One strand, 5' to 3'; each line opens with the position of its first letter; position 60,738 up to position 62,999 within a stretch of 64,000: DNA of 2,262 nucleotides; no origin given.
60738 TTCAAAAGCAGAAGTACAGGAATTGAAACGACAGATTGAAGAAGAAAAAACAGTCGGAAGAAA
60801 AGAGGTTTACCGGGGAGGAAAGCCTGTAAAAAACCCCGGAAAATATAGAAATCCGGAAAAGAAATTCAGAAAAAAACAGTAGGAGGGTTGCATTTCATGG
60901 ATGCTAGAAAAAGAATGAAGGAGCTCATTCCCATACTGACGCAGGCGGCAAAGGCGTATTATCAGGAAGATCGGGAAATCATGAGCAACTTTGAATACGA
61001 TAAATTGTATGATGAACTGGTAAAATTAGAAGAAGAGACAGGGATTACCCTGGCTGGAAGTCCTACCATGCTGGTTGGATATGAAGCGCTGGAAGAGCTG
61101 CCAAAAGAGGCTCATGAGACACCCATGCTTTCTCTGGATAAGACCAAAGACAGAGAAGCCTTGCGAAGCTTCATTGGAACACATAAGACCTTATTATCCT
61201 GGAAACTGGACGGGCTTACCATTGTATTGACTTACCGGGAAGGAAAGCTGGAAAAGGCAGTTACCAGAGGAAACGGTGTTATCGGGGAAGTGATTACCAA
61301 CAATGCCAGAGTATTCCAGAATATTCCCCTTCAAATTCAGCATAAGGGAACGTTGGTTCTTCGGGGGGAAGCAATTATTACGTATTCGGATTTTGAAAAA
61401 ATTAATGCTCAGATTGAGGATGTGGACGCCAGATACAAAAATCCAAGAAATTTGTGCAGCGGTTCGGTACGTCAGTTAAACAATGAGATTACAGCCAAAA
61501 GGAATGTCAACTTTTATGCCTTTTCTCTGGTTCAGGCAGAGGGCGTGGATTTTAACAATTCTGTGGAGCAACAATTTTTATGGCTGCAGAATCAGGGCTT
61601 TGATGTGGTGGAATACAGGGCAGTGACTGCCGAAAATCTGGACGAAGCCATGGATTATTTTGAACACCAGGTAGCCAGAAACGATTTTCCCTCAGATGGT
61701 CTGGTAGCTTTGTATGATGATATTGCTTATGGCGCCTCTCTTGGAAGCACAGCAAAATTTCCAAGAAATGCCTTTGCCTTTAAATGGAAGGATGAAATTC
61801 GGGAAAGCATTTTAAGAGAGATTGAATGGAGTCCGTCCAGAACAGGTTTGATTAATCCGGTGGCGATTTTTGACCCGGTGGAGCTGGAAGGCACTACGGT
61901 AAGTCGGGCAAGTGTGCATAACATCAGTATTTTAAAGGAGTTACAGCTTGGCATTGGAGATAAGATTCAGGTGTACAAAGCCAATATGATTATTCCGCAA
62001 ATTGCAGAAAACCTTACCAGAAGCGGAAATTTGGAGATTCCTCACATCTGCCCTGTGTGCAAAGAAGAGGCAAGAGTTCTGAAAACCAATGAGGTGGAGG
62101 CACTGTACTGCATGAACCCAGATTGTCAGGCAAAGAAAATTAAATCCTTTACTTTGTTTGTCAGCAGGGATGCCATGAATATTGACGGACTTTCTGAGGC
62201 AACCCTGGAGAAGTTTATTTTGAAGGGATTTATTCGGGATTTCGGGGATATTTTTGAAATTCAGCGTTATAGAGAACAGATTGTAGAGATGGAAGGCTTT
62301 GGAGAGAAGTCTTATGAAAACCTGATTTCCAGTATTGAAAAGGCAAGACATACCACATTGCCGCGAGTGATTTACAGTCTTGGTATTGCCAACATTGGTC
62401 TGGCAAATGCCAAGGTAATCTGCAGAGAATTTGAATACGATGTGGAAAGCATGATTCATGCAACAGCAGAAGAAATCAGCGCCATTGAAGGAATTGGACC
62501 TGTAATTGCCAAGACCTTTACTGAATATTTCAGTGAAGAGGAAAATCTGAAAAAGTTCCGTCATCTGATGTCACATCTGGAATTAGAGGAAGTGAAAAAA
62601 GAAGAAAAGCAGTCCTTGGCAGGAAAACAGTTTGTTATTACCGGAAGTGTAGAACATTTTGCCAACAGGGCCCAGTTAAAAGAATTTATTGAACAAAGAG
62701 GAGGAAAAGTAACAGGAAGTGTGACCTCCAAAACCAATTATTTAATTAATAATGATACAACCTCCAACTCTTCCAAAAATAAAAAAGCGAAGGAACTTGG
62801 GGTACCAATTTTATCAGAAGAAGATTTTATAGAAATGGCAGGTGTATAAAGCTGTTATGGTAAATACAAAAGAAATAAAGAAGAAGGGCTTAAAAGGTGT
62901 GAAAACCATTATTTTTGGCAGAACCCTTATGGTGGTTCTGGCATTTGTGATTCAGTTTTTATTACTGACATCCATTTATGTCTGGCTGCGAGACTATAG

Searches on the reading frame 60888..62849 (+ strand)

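Call 51: search_protein_families(library=pfam, proteins=[window:60888-62849:+], max_evalue=0.00001)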
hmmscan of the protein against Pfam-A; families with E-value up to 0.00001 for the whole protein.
window:60888-62849:+ (653 aa): 5 families
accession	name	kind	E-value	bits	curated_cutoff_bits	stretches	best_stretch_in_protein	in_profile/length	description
PF01653.23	DNA_ligase_aden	-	2.4e-55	188.2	27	1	70-302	3-252/253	NAD-dependent DNA ligase adenylation domain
PF03120.22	DNA_ligase_OB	-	2.2e-22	79.1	32.9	1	308-378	3-73/79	NAD-dependent DNA ligase OB-fold domain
PF12826.13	HHH_2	-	1.2e-13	51.4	27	1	493-553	1-60/64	Helix-hairpin-helix motif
PF00533.33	BRCT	-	9.9e-12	45.4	21.3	1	577-649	6-76/78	BRCA1 C Terminus (BRCT) domain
PF12738.14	PTCB-BRCT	-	1.9e-06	28.2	22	1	592-643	11-60/63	twin BRCT domain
